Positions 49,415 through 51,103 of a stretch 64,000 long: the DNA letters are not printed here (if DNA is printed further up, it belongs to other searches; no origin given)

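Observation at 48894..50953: MtmB (monomethylamine methyltransferase) family homolog lacking the pyrrolysine codon, translationally coupled to an MtmC-like corrinoid protein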

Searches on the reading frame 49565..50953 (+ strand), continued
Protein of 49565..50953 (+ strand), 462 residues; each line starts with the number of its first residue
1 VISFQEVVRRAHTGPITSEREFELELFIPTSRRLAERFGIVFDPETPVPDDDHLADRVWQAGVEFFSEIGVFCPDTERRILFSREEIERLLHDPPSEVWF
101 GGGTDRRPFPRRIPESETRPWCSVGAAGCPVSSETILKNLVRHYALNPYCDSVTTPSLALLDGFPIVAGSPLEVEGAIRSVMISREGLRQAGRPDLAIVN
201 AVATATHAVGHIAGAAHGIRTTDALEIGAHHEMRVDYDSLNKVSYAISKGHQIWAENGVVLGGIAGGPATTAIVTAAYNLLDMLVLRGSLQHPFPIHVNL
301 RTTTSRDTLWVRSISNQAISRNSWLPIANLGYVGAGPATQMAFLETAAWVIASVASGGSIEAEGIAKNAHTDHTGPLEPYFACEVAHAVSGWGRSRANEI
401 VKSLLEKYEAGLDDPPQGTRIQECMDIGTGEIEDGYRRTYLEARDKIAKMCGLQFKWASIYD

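Call 20: find_related_loci(query=A1, collection=genome_contigs, flank=10000)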
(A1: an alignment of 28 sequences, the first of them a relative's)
Query A1 (462 aa) in genome_contigs; peptide patterns used: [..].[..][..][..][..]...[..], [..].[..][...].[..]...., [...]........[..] (x = any residue, [..] = any of these).
599 stretches matched a pattern (row limit reached: there are more); 127 encode a relative of the query (tblastn E <= 1e-3); the best 80 are kept; 79 distinct loci.
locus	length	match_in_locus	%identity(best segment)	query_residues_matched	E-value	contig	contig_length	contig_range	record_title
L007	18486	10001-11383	66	1-461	0e+0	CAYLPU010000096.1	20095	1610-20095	MAG TPA_asm: uncultured Anaerolineales bacterium isolate binchicken_co243_290 genome assembly, contig: NODE_2050_length_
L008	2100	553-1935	56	1-461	0e+0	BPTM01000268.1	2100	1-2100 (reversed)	MAG: Candidatus Heimdallarchaeota archaeon 7H_bin003 DNA, 7H_mbSensitive_bin3_NODE_6580, whole genome shotgun sequence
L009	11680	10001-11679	55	1-461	8e-172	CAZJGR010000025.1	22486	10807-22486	MAG TPA_asm: uncultured Dehalococcoidaceae bacterium isolate binchicken_co376_99 genome assembly, contig: NODE_2083_leng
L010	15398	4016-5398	59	1-461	4e-171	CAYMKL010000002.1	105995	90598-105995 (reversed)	MAG TPA_asm: uncultured Anaerolineae bacterium isolate SRP167671_co1_184 genome assembly, contig: NODE_149_length_105995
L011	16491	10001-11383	55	1-461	2e-165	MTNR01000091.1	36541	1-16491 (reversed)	MAG: Dehalococcoides sp. JdFR-56 JGI24020J35080_1000406, whole genome shotgun sequence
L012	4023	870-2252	56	1-461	3e-171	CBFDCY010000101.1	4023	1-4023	MAG TPA_asm: uncultured Dehalococcoidia bacterium isolate SRR26215686_concoct_163 genome assembly, contig: ERZ25073477.2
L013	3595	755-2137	55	1-461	3e-172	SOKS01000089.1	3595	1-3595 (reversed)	MAG: Dehalococcoidia bacterium isolate E44_bin89 NODE_19000_length_3595_cov_10.487006, whole genome shotgun sequence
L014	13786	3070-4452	55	1-461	2e-164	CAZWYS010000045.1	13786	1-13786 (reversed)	MAG TPA_asm: uncultured Dehalococcoidaceae bacterium isolate SRP214966_co5_332 genome assembly, contig: NODE_3984_length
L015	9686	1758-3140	56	1-461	7e-164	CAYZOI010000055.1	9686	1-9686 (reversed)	MAG TPA_asm: uncultured Dehalococcoidaceae bacterium isolate SRP077602_co2_376 genome assembly, contig: NODE_10605_lengt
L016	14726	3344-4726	56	1-461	1e-163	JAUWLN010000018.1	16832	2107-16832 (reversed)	MAG: Dehalococcoidia bacterium isolate CSMAG_2373 CSMAG_2373_k141_1469118_length_16832_cov_7.0530, whole genome shotgun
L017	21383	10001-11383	55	1-461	1e-161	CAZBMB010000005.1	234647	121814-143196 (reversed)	MAG TPA_asm: uncultured Dehalococcoidaceae bacterium isolate binchicken_co178_264 genome assembly, contig: NODE_80_lengt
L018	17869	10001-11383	54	1-461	2e-160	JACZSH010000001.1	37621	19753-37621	MAG: Chloroflexota bacterium isolate B10T3L11 B10T3L11_NODE708, whole genome shotgun sequence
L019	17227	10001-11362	54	1-455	4e-160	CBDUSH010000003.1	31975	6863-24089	MAG TPA_asm: uncultured bacterium isolate SRR22302368_concoct_39 genome assembly, contig: ERZ25747235.340, whole genome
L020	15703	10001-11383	54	1-461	5e-158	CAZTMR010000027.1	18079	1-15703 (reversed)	MAG TPA_asm: uncultured Dehalococcoidaceae bacterium isolate SRP141376_co1_379 genome assembly, contig: NODE_6439_length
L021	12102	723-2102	52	1-461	9e-153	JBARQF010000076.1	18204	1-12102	MAG: Dehalococcoidales bacterium isolate MFD13432_ilm_asm_bin21 k127_353968, whole genome shotgun sequence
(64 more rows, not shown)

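Call 40: search_protein_representatives(protein=window:49565-50953:+)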
Query: 462 residues. Proteins with E-value up to 0.001 (for the whole library): 905; up to 1e-10: 543; up to 1e-30: 182. The best 150 are listed.
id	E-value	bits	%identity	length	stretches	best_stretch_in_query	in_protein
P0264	4.0e-114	398.3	43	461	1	2-461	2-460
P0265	1.7e-109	383.0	43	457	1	1-456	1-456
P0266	3.0e-108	378.9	53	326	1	1-321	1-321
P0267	3.1e-102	359.1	41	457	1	1-456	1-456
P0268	1.4e-98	347.0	40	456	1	3-450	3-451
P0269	1.3e-95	337.3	39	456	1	2-447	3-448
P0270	1.5e-93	330.5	39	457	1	1-448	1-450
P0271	5.5e-92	325.3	39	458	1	3-452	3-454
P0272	4.8e-87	309.0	38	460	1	6-456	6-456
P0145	1.0e-86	307.9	38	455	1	1-440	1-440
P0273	1.2e-86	307.7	38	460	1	1-445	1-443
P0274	9.3e-84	298.2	40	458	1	1-438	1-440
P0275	4.8e-77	276.0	35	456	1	1-447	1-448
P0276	7.0e-77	275.5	34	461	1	1-455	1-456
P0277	3.3e-73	263.4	34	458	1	7-455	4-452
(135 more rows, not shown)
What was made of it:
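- On MtqB (tetramethylammonium/choline methyltransferase) clade: The best representative outside the clade is 43% identical (call 40).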

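Call 41: find_encoding_contigs(protein=P0010, flank=10000, max_places=2)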
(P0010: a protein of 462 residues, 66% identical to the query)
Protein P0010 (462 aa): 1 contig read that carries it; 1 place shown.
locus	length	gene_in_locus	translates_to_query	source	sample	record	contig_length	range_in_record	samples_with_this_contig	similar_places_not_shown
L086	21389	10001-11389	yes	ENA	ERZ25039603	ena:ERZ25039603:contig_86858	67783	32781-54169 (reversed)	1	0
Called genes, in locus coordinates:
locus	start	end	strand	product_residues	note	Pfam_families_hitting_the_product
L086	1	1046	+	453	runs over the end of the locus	PF13660:DUF4147, PF05161:MOFRL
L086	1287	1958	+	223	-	PF00392:GntR, PF13412:HTH_24 (faint), PF07729:FCD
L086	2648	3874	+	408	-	PF13433:Peripla_BP_5, PF13458:Peripla_BP_6, PF01094:ANF_receptor, PF13433:Peripla_BP_5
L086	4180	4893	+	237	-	PF13555:AAA_29 (faint), PF00005:ABC_tran, PF13304:AAA_21 (weak)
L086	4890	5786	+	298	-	PF02653:BPD_transp_2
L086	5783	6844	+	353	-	PF02653:BPD_transp_2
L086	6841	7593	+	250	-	PF00005:ABC_tran, PF13401:AAA_22 (faint), PF12399:BCA_ABC_TP_C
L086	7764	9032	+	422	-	PF02225:PA (weak), PF04389:Peptidase_M28, PF01546:Peptidase_M20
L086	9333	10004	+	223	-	PF02607:B12-binding_2, PF02310:B12-binding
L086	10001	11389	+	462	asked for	PF05369:MtmB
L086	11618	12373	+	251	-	PF00106:adh_short, PF08659:KR, PF23441:SDR (faint), PF01370:Epimerase, PF13561:adh_short_C2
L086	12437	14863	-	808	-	PF00890:FAD_binding_2 (faint), PF01266:DAO, PF01494:FAD_binding_3 (weak), PF07992:Pyr_redox_2 (faint), PF16350:FAO_M, PF01571:GCV_T, PF08669:GCV_T_C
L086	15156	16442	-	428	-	PF00266:Aminotran_5, PF00155:Aminotran_1_2, PF01053:Cys_Met_Meta_PP, PF01041:DegT_DnrJ_EryC1 (weak)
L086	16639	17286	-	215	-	PF00392:GntR, PF07729:FCD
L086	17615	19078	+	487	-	PF06253:MTTB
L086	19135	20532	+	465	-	PF02347:GDC-P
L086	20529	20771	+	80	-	-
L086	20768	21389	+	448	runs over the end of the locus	PF00266:Aminotran_5, PF21478:GcvP2_C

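Call 42: find_encoding_contigs(protein=P0018, flank=10000, max_places=2)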
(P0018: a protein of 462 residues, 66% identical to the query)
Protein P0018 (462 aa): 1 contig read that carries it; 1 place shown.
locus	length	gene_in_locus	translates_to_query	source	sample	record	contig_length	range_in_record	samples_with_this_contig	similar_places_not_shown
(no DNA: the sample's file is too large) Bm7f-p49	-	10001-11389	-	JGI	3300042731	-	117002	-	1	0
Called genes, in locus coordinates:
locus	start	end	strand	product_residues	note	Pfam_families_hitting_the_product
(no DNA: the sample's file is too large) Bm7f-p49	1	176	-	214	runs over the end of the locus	PF00072:Response_reg, PF04545:Sigma70_r4 (weak), PF00196:GerE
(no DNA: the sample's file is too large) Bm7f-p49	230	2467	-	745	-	PF02743:dCache_1, PF00672:HAMP, PF01590:GAF, PF13185:GAF_2, PF13492:GAF_3, PF07730:HisKA_3, PF02518:HATPase_c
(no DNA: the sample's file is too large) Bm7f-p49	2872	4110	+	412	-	PF01979:Amidohydro_1, PF07969:Amidohydro_3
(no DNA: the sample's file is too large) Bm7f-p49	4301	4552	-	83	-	-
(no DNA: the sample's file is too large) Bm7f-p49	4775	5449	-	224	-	PF07366:SnoaL (weak), PF14534:DUF4440 (weak), PF12680:SnoaL_2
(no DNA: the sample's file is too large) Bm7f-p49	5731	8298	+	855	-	PF03704:BTAD, PF25174:Beta-prop_THOC3, PF23414:Beta-prop_EML_2, PF24807:WD40_CDC20-Fz, PF24817:WD40_WDHD1_1st, PF25175:Beta-prop_WDR5, PF23409:Beta-prop_EML, PF23381:Beta-prop_IFT122_1st, +59 more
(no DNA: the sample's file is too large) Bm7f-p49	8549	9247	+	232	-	PF00392:GntR, PF08222:HTH_CodY (weak), PF07729:FCD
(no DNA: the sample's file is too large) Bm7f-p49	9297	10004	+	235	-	PF02607:B12-binding_2, PF02310:B12-binding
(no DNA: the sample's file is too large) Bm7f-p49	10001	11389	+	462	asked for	PF05369:MtmB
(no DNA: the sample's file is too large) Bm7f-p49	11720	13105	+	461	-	PF05369:MtmB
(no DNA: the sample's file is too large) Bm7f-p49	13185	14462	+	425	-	PF03952:Enolase_N, PF00113:Enolase_C, PF13378:MR_MLE_C (weak)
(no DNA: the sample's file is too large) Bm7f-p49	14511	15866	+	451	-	PF13660:DUF4147, PF05161:MOFRL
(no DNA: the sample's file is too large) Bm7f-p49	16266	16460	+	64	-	PF07702:UTRA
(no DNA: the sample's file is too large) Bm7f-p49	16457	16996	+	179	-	PF07155:ECF-ribofla_trS, PF12822:ECF_trnsprt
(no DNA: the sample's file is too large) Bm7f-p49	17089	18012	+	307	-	PF00005:ABC_tran, PF02463:SMC_N (faint), PF13304:AAA_21 (faint)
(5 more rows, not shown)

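Call 69: predict_structure(alignment_id=A1)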
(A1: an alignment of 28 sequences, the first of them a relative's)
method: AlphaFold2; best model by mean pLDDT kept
length: 462 residues; sequences in the alignment: 28
mean_pLDDT: 92.9   pTM: 0.93
mean pLDDT of the five models: 92.9, 92.7, 92.6, 90.1, 88.7
residues with pLDDT >= 90: 378; 70-90: 75; 50-70: 9; < 50: 0
segments of 3 or more residues with pLDDT < 50: none
pLDDT, mean of each block of 10 residues (from residue 1): 93 96 95 97 97 98 97 97 94 89 96 96 91 94 94 94 91 95 97 95 88 93 89 91 95 91 79 96 95 89 93 97 95 90 95 97 71 92 95 97 97 92 90 94 94 86 85
secondary structure, 60 per line:
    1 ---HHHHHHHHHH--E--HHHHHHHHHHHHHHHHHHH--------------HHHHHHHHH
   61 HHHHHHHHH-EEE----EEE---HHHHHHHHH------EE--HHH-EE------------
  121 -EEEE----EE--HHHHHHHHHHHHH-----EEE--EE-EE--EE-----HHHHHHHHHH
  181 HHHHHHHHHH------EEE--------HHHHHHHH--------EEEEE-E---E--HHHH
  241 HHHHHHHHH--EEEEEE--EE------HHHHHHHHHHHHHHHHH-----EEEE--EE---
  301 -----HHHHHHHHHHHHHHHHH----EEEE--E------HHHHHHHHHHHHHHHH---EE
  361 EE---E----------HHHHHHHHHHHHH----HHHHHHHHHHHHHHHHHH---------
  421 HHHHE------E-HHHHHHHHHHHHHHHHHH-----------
elements in order: H4-13 H19-37 H52-69 E71-73 E78-80 H84-92 E122-125 H134-146 E152-154 H171-190 E197-199 H208-215 E224-228 H237-249 E252-257 H268-284 E290-293 H306-322 E327-330 H340-355 E359-362 H377-389 H394-411 H421-424 H434-451
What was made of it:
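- On MtmB superfamily (Pfam PF05369): AF2 model pLDDT 92.9 (call 69).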

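Call 72: fold_search(model_id=the predicted structure, library=pdb)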
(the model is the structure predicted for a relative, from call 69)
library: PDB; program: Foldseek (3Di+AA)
matches with E <= 10: 754; with E <= 0.001: 27
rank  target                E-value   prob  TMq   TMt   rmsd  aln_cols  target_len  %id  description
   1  1l2q                  2.4e-41  1.00  0.94  0.95   1.7       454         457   27  Crystal Structure of the Methanosarcina barkeri Monomethylamine Methyltransferase (MtmB) (released 2002-06-05)
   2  1nth                  3.6e-41  1.00  0.94  0.95   1.7       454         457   27  Crystal structure of the methanosarcina barkeri monomethylamine methyltransferase (MTMB) (released 2003-02-04)
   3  1tv2                  1.4e-40  1.00  0.94  0.95   1.7       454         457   27  Crystal structure of the hydroxylamine MtmB complex (released 2004-10-19)
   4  7xcl_A                1.5e-08  1.00  0.53  0.50  13.3       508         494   10  Crystal structure of trimethylamine methyltransferase MttB from Methanosarcina barkeri at 2.5 A resolution (released 2023-01-18)
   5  2qne_A                1.6e-08  1.00  0.52  0.50  13.8       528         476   10  Crystal structure of putative methyltransferase (ZP_00558420.1) from Desulfitobacterium hafniense Y51 at 2.30 A resolu (released 2007-08-14)
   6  7xcl_C                2.9e-08  1.00  0.53  0.50  14.1       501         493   11  Crystal structure of trimethylamine methyltransferase MttB from Methanosarcina barkeri at 2.5 A resolution (released 2023-01-18)
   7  7xcm_A                7.1e-08  1.00  0.51  0.48  14.0       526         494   11  Crystal structure of sulfite MttB structure at 3.2 A resolution (released 2023-01-18)
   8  7xcn_A                8.0e-08  1.00  0.55  0.52  13.6       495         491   10  Crystal structure of the MttB-MttC complex at 2.7 A resolution (released 2023-01-18)
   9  7xcm_C                1.5e-07  1.00  0.52  0.49  13.5       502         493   11  Crystal structure of sulfite MttB structure at 3.2 A resolution (released 2023-01-18)
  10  9yce_B                3.1e-07  1.00  0.52  0.50  13.7       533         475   10  Active site of MtgB, a glycine betaine methyltransferase from the MttB superfamily (released 2026-03-11)
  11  9yce_A                3.4e-07  1.00  0.51  0.49  15.5       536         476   10  Active site of MtgB, a glycine betaine methyltransferase from the MttB superfamily (released 2026-03-11)
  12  2qne_B                6.7e-07  1.00  0.53  0.52  12.7       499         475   11  Crystal structure of putative methyltransferase (ZP_00558420.1) from Desulfitobacterium hafniense Y51 at 2.30 A resolu (released 2007-08-14)
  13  5vz0_A                1.1e-05  1.00  0.38  0.17  21.1       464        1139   10  Crystal structure of Lactococcus lactis pyruvate carboxylase G746A mutant in complex with cyclic-di-AMP (released 2017-08-16)
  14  4yyc                  2.0e-05  1.00  0.48  0.46  15.6       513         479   12  Crystal structure of trimethylamine methyltransferase from Sinorhizobium meliloti in complex with unknown ligand (released 2015-04-08)
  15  5vyz_C                2.4e-05  1.00  0.34  0.16  21.7       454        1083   11  Crystal structure of Lactococcus lactis pyruvate carboxylase in complex with cyclic-di-AMP (released 2017-08-16)
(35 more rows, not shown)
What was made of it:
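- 49565..50953 (+): Non-pyrrolysine MtmB-family methyltransferase (462 aa); proposed substrate:corrinoid methyltransferase (MT1). Model TM 0.94 to 1L2Q (calls 69, 72).
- Checked: An AlphaFold model (pLDDT 92.9) matches 1L2Q at TM 0.94 and rmsd 1.7 A over 454 columns (calls 69, 72).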

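Call 75: find_encoding_contigs(protein=P0005, flank=10000, max_places=2)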
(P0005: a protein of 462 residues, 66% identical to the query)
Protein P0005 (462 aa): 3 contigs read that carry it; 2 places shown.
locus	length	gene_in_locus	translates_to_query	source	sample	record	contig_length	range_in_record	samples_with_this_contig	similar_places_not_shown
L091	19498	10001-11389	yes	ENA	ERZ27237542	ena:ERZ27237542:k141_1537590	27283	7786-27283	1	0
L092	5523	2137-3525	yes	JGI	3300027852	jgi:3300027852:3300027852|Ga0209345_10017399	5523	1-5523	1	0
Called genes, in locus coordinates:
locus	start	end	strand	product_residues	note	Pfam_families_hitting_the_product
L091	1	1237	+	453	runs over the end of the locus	PF13660:DUF4147, PF05161:MOFRL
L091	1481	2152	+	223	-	PF00392:GntR, PF07729:FCD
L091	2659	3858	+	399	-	PF13433:Peripla_BP_5, PF13458:Peripla_BP_6, PF01094:ANF_receptor, PF13433:Peripla_BP_5 (weak)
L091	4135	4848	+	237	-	PF13555:AAA_29 (faint), PF00005:ABC_tran, PF13304:AAA_21 (weak)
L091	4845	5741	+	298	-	PF02653:BPD_transp_2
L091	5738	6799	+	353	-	PF02653:BPD_transp_2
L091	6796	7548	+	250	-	PF00005:ABC_tran, PF13401:AAA_22 (faint), PF12399:BCA_ABC_TP_C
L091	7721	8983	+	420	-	PF02225:PA (weak), PF04389:Peptidase_M28, PF01546:Peptidase_M20 (weak)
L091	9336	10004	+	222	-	PF02607:B12-binding_2, PF02310:B12-binding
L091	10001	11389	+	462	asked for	PF05369:MtmB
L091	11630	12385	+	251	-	PF00106:adh_short, PF08659:KR, PF23441:SDR (faint), PF01370:Epimerase, PF13561:adh_short_C2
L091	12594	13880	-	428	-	PF00266:Aminotran_5, PF00155:Aminotran_1_2, PF01041:DegT_DnrJ_EryC1, PF01053:Cys_Met_Meta_PP (weak), PF00266:Aminotran_5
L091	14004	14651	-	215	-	PF00392:GntR, PF07729:FCD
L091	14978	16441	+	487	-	PF06253:MTTB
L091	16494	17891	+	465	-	PF02347:GDC-P, PF01053:Cys_Met_Meta_PP (weak)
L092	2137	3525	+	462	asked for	PF05369:MtmB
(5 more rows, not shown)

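Call 82: search_solved_structures(query=L086:17615-19078:+, max_evalue=0.001)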
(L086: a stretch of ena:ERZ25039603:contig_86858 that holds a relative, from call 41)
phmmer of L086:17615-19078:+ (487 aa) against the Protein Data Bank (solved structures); distinct sequences matched with E-value up to 0.001: 5.
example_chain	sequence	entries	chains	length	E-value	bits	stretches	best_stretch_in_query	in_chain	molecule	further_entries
7xcl_A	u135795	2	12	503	2.4e-62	214.2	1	5-476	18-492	Trimethylamine methyltransferase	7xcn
7xcm_A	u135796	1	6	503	3.2e-62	213.7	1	5-476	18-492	Trimethylamine methyltransferase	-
9yce_A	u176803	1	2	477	7.9e-50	172.9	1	1-477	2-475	Glycine betaine methyltransferase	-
2qne_A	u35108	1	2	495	1.4e-49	172.1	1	2-477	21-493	Putative methyltransferase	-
4yyc_A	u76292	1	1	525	4.3e-38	134.2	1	8-458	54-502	Putative trimethylamine methyltransferase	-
